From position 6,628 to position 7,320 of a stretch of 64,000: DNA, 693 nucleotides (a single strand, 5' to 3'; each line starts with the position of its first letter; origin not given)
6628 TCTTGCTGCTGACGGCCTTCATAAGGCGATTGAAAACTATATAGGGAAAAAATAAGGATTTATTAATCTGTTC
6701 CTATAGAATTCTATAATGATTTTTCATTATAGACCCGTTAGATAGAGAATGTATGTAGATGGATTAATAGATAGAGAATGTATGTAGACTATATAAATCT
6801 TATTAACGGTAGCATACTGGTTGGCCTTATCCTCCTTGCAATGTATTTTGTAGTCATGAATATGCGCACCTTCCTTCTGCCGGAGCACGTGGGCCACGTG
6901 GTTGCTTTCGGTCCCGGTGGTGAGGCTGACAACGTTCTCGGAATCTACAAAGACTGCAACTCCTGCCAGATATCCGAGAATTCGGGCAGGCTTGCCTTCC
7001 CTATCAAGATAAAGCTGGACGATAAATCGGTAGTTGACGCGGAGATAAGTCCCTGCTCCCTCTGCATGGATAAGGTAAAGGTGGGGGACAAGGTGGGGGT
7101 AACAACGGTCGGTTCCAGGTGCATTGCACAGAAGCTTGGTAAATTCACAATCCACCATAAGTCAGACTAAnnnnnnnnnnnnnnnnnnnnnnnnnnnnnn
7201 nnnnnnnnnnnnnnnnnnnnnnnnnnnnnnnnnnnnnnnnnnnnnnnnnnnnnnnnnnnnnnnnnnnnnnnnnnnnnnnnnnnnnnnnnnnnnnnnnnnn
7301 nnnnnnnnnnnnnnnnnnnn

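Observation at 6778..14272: Thirteen-gene, translationally coupled operon combining HdrB/HdrC-like, NapH-like, CcdA/DsbD-like, membrane-anchored ferredoxin-like proteins and a Cys-motif transporter: candidate undescribed membrane thiol/sulfur redox system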

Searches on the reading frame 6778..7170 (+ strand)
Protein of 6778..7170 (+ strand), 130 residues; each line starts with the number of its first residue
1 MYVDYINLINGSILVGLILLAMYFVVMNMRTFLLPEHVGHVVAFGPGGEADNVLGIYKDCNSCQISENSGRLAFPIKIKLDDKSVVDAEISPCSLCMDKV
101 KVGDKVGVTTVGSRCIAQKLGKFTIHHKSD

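Call 4: search_protein_families(library=pfam, proteins=[window:6778-7170:+], max_evalue=0.1)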
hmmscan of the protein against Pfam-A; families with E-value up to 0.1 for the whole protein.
window:6778-7170:+ (130 aa): 0 families

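Call 6: search_protein_families(library=ncbifam, proteins=[window:6778-7170:+], max_evalue=0.1)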
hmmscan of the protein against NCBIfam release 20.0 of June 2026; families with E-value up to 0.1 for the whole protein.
window:6778-7170:+ (130 aa): 0 families
